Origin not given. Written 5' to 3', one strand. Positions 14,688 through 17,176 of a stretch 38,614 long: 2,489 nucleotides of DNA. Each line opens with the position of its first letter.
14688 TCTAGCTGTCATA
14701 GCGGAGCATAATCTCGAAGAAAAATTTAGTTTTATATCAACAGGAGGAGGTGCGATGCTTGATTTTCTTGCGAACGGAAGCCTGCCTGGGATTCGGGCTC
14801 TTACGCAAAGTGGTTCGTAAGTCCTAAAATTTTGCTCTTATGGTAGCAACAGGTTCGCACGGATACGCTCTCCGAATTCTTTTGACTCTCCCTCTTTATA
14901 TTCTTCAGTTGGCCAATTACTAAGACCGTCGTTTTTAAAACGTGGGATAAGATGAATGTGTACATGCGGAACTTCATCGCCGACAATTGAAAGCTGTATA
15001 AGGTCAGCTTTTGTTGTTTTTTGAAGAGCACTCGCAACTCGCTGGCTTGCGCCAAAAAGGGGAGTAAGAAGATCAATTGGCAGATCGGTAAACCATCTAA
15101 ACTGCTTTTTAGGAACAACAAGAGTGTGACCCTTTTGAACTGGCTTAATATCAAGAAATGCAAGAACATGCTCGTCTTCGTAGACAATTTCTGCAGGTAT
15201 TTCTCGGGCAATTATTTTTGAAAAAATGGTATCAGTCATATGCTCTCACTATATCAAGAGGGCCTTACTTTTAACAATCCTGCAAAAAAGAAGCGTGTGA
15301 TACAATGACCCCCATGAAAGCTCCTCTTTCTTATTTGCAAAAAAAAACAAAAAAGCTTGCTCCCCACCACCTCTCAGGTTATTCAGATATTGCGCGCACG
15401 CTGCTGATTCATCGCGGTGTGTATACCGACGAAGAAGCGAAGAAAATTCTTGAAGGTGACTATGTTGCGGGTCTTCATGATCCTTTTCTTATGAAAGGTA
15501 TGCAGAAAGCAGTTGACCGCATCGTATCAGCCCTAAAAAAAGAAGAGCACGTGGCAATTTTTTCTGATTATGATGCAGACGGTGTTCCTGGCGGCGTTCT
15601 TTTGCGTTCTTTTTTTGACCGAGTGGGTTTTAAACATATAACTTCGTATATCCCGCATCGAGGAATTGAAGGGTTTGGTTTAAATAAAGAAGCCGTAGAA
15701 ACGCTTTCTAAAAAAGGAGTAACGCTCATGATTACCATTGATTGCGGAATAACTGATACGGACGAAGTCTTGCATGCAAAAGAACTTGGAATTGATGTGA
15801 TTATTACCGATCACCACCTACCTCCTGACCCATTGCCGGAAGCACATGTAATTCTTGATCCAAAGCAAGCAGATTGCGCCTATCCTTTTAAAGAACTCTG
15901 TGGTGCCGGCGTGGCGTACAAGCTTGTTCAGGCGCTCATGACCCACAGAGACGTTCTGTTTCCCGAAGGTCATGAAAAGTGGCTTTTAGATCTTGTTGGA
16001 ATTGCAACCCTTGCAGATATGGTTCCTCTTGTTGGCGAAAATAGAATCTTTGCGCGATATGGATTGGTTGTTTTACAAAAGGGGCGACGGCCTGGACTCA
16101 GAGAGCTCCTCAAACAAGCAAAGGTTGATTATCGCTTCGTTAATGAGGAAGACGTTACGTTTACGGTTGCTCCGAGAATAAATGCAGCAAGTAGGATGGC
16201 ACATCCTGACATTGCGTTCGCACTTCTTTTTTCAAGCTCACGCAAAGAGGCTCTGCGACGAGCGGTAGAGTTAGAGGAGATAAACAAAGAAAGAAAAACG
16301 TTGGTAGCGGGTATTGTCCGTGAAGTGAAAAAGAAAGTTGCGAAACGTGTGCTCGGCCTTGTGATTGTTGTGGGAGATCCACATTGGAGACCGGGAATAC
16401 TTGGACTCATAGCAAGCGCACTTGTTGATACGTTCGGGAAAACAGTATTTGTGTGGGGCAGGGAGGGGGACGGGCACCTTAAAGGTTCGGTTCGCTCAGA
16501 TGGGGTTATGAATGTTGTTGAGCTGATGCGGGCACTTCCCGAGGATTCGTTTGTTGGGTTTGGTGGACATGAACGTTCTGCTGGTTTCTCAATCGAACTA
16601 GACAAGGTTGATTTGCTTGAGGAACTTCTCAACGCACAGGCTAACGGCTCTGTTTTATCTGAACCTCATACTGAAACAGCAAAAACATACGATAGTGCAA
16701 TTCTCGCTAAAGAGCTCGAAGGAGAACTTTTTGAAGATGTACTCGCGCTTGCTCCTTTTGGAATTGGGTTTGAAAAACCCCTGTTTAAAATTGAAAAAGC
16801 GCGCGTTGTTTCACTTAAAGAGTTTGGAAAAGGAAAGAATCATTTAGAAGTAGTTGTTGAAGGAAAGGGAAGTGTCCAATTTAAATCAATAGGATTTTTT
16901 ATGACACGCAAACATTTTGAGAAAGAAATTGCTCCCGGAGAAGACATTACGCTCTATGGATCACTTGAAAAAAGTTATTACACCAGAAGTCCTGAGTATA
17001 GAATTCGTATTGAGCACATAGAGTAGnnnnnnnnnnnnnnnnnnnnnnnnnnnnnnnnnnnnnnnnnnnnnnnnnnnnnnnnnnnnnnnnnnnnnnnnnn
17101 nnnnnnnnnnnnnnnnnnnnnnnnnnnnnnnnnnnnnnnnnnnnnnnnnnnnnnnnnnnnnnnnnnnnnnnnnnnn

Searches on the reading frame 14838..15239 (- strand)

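Call 12: search_protein_families(library=pfam, proteins=[window:14838-15239:-], max_evalue=0.1)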
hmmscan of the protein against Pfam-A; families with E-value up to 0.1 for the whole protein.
window:14838-15239:- (133 aa): 2 families
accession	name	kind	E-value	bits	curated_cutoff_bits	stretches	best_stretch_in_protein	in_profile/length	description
PF01230.28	HIT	-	1.9e-25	89.8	21.5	1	12-102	2-97/98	HIT domain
PF11969.13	DcpS_C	-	3e-12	47.5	24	1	4-103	2-106/114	Scavenger mRNA decapping enzyme C-term binding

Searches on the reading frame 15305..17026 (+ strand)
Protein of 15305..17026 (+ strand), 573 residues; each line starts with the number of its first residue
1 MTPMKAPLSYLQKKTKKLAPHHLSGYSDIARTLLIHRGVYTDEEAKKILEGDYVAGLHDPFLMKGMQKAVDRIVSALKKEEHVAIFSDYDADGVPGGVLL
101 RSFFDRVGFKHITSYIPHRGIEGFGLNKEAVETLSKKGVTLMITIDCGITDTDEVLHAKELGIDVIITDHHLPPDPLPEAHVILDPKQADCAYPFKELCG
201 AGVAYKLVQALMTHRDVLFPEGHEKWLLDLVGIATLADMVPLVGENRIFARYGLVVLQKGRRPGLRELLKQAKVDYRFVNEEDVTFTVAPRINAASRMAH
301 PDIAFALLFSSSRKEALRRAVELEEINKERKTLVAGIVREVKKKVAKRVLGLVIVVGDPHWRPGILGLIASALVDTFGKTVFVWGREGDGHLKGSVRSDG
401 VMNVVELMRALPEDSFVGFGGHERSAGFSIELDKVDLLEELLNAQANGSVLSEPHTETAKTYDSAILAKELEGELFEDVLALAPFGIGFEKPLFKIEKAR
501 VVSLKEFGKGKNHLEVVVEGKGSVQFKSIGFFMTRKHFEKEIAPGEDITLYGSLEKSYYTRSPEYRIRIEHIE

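Call 12: search_protein_families(library=pfam, proteins=[window:15305-17026:+], max_evalue=0.1)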
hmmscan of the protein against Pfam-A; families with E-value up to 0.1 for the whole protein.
window:15305-17026:+ (573 aa): 3 families
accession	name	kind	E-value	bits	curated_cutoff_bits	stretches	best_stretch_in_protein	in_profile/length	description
PF01368.27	DHH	-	2.2e-20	73.6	28.1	1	83-214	2-106/125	DHH family, N-terminal domain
PF17768.7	RecJ_OB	-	1.5e-16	60.8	27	1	462-571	1-107/107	RecJ OB domain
PF02272.25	DHHA1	-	1.2e-13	51.8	25.9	1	354-445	9-99/102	DHHA1 domain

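Call 17: find_encoding_contigs(protein=window:15305-17026:+, flank=10000, max_places=6)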
Protein window:15305-17026:+ (573 aa): no gene with exactly this product is on record in the collection.

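Call 25: find_homologous_proteins(query=window:15305-17026:+, max_evalue=1e-30)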
Query window:15305-17026:+ (573 aa): 7811 proteins with E <= 1e-30 among 8000 candidates; the best 120 are listed.
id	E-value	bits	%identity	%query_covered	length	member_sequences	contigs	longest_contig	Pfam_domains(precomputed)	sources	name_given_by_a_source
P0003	0.0e+0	1275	100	99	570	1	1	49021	PF01368.28,PF17768.8,PF02272.25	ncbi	ncbi:MAG: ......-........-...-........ exonuclease RecJ [Candidatus Paceibacterota bacterium]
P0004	0.0e+0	1106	86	99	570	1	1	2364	PF01368.28,PF17768.8,PF02272.25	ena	-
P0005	0.0e+0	1078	84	99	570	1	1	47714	PF01368.28,PF17768.8,PF02272.25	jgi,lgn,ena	-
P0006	0.0e+0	1077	84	99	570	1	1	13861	PF01368.28,PF17768.8,PF02272.25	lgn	-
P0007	1.5e-283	960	73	100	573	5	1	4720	PF01368.28,PF17768.8,PF02272.25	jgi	jgi:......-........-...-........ exonuclease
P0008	1.5e-279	946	74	100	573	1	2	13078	PF01368.28,PF17768.8,PF02272.25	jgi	jgi:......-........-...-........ exonuclease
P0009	3.5e-268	909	71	99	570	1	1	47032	PF01368.28,PF17768.8,PF02272.25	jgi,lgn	-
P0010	1.2e-261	887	67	100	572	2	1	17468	PF01368.28,PF17768.8,PF02272.25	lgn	-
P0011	7.1e-258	875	69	99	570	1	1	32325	PF01368.28,PF17768.8,PF02272.25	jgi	jgi:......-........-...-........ exonuclease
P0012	1.9e-247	841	68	97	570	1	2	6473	PF01368.28,PF17768.8,PF02272.25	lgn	-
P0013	1.1e-228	779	62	98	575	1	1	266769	PF01368.28,PF17768.8,PF02272.25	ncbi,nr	ncbi:MAG: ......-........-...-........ exonuclease RecJ [Candidatus Campbellbacteria bacterium]|nr:s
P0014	2.7e-223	761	60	99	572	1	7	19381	PF01368.28,PF17768.8,PF02272.25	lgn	-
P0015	1.7e-168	580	51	96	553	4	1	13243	PF01368.28,PF17768.8,PF02272.25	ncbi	ncbi:MAG: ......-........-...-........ exonuclease RecJ, partial [Patescibacteria group bacterium]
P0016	1.9e-167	576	49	96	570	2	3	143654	PF01368.28,PF17768.8,PF02272.25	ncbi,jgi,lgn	-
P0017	1.3e-166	574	49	96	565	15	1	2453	PF01368.28,PF17768.8,PF02272.25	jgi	-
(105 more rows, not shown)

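Call 28: find_encoding_contigs(protein=P0005, flank=6000, max_places=2)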
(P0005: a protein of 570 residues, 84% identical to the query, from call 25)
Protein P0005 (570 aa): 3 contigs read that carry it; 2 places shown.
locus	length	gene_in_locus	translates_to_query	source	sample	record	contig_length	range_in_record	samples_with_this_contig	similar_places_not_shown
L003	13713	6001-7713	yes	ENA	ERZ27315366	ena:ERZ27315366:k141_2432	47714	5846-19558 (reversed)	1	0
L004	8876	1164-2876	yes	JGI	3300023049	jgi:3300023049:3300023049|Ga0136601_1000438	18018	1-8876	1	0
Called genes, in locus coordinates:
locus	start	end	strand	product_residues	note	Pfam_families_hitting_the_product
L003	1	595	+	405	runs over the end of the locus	PF00482:T2SSF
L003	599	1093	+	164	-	PF07963:N_methyl (weak)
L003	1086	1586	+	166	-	-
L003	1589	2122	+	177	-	-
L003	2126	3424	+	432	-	-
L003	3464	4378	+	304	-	PF00121:TIM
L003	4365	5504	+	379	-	PF00162:PGK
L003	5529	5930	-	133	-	PF11969:DcpS_C, PF01230:HIT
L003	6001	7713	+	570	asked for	PF01368:DHH, PF02272:DHHA1, PF17768:RecJ_OB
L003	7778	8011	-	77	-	-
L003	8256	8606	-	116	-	-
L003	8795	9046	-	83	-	-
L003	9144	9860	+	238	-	PF00075:RNase_H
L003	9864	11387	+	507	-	PF13567:DUF4131, PF03772:Competence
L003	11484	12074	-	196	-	PF00081:Sod_Fe_N (weak), PF02777:Sod_Fe_C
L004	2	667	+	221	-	?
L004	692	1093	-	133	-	PF11969:DcpS_C, PF01230:HIT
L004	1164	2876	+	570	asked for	PF01368:DHH, PF02272:DHHA1, PF17768:RecJ_OB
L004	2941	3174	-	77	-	-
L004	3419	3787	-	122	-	-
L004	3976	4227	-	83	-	-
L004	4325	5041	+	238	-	PF00075:RNase_H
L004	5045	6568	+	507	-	PF13567:DUF4131, PF03772:Competence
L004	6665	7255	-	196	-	PF00081:Sod_Fe_N (weak), PF02777:Sod_Fe_C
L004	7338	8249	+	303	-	PF00753:Lactamase_B, PF12706:Lactamase_B_2 (weak)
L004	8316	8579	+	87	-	-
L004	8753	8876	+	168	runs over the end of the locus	-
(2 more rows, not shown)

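Call 29: find_encoding_contigs(protein=P0006, flank=6000, max_places=2)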
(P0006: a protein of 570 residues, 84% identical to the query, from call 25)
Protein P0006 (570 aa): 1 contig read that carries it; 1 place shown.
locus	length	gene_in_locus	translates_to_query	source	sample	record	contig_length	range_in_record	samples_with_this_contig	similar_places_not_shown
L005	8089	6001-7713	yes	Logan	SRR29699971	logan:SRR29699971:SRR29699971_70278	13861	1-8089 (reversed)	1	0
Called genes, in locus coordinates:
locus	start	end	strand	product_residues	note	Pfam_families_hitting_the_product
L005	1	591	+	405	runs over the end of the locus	PF00482:T2SSF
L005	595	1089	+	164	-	PF07963:N_methyl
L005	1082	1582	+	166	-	-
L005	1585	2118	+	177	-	-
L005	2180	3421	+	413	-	-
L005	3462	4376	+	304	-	PF00121:TIM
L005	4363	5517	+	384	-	PF00162:PGK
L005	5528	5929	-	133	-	PF11969:DcpS_C, PF01230:HIT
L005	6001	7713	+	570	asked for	PF01368:DHH, PF02272:DHHA1, PF17768:RecJ_OB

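Call 30: find_encoding_contigs(protein=P0009, flank=6000, max_places=2)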
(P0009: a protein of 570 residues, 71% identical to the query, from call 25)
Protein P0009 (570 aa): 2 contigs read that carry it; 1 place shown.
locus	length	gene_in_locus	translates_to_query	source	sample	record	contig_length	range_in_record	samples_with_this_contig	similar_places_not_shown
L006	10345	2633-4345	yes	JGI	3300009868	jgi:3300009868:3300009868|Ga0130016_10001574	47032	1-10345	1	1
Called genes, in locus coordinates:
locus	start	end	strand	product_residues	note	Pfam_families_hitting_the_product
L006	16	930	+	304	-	PF00121:TIM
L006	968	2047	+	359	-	PF00162:PGK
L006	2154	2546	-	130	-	PF11969:DcpS_C, PF01230:HIT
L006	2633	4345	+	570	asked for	PF01368:DHH, PF02272:DHHA1, PF17768:RecJ_OB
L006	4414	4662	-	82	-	-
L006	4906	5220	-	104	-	-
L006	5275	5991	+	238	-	PF00075:RNase_H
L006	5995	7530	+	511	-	PF13567:DUF4131, PF03772:Competence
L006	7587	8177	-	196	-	PF00081:Sod_Fe_N (faint), PF02777:Sod_Fe_C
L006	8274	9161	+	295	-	PF00753:Lactamase_B, PF12706:Lactamase_B_2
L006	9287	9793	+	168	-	-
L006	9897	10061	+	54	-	-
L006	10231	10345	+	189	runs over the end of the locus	-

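Call 31: find_encoding_contigs(protein=P0008, flank=6000, max_places=2)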
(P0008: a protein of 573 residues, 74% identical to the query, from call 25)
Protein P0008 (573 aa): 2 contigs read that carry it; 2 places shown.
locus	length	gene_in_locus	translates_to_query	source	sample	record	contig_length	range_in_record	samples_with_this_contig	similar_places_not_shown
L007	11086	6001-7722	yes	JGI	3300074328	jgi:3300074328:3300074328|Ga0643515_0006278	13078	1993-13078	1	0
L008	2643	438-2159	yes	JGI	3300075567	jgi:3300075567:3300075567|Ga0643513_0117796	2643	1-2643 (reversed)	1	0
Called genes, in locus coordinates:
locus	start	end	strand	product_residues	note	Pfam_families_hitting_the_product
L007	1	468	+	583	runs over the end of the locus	PF05157:MshEN, PF00437:T2SSE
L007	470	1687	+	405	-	PF00482:T2SSF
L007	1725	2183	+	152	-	PF07963:N_methyl (weak)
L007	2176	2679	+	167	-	PF07963:N_methyl (faint)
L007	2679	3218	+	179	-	-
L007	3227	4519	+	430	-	-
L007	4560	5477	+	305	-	PF00121:TIM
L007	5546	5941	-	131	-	PF11969:DcpS_C, PF01230:HIT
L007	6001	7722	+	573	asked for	PF01368:DHH, PF02272:DHHA1, PF17768:RecJ_OB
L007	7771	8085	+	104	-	-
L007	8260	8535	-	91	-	-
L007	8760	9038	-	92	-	-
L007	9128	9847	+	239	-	PF00075:RNase_H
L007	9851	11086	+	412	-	?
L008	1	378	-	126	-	?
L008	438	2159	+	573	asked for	PF01368:DHH, PF02272:DHHA1, PF17768:RecJ_OB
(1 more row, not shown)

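Call 38: find_encoding_contigs(protein=P0011, flank=5000, max_places=1)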
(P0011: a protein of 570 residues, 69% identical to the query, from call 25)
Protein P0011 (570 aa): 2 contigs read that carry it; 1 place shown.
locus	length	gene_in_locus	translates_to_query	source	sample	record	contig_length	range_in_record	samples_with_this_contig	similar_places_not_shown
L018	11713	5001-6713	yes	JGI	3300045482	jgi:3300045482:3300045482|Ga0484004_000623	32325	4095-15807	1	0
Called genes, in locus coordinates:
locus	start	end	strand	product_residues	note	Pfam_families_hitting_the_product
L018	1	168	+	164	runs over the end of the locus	-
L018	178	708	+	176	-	-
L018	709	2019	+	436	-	-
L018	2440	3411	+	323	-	PF00121:TIM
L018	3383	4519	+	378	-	PF00162:PGK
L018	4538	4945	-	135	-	PF11969:DcpS_C, PF01230:HIT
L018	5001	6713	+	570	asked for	PF01368:DHH, PF02272:DHHA1, PF17768:RecJ_OB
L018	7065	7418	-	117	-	-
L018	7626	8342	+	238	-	PF00075:RNase_H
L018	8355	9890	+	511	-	PF13567:DUF4131, PF03772:Competence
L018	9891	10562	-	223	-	PF02777:Sod_Fe_C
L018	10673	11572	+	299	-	PF00753:Lactamase_B, PF12706:Lactamase_B_2 (weak)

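Call 39: find_encoding_contigs(protein=P0010, flank=5000, max_places=1)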
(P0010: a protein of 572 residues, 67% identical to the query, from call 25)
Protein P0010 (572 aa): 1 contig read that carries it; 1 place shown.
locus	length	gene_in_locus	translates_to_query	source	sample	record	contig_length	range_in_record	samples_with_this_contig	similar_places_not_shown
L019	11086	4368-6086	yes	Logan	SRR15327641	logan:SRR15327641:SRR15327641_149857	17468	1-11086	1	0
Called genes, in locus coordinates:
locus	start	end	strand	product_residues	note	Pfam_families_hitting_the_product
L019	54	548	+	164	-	-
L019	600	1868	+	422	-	-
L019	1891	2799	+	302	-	PF00121:TIM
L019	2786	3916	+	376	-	PF00162:PGK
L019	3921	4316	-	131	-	PF11969:DcpS_C, PF01230:HIT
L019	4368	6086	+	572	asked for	PF01368:DHH, PF02272:DHHA1, PF17768:RecJ_OB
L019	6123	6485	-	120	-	-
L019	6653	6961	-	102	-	-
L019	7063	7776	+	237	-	PF00075:RNase_H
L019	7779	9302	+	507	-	PF13567:DUF4131, PF03772:Competence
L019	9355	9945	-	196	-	PF00081:Sod_Fe_N (weak), PF02777:Sod_Fe_C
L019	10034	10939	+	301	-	PF00753:Lactamase_B, PF12706:Lactamase_B_2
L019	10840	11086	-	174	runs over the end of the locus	-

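Call 40: find_encoding_contigs(protein=P0013, flank=5000, max_places=1)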
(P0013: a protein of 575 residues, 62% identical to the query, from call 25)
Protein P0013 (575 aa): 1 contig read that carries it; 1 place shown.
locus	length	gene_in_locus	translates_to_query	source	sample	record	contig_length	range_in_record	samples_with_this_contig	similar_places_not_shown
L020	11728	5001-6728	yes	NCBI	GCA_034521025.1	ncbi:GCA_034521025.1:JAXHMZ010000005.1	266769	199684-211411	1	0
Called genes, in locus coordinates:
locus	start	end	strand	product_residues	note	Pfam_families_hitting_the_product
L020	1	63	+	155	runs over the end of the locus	PF07963:N_methyl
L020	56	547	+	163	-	-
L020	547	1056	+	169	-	-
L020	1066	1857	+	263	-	-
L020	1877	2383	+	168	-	-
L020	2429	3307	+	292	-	PF00121:TIM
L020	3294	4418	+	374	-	PF00162:PGK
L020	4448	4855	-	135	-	PF11969:DcpS_C, PF01230:HIT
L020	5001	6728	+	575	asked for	PF01368:DHH, PF02272:DHHA1, PF17768:RecJ_OB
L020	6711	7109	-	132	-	-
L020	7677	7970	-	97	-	-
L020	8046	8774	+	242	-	PF00075:RNase_H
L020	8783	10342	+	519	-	PF13567:DUF4131, PF03772:Competence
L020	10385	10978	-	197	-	PF00081:Sod_Fe_N (weak), PF02777:Sod_Fe_C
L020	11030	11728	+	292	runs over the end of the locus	PF00753:Lactamase_B, PF12706:Lactamase_B_2 (weak)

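Call 41: find_encoding_contigs(protein=P0014, flank=5000, max_places=1)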
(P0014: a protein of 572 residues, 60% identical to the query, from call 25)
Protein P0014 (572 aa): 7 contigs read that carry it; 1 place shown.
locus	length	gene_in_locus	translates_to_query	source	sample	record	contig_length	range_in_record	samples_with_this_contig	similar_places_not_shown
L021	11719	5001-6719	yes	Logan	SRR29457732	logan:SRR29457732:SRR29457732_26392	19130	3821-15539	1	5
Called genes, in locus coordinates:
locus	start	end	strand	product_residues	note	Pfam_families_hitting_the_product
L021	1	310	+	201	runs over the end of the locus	-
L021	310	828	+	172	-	-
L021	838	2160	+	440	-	-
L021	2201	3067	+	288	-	PF00121:TIM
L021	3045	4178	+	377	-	PF00162:PGK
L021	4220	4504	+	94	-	PF18936:DUF5684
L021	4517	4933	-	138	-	PF11969:DcpS_C, PF01230:HIT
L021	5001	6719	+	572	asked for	PF01368:DHH, PF02272:DHHA1, PF17768:RecJ_OB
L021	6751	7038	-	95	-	-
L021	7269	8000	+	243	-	PF00075:RNase_H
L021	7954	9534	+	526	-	PF13567:DUF4131, PF03772:Competence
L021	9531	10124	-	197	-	PF00081:Sod_Fe_N (weak), PF02777:Sod_Fe_C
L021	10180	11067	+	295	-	PF00753:Lactamase_B, PF12706:Lactamase_B_2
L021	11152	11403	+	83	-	-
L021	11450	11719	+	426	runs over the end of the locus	-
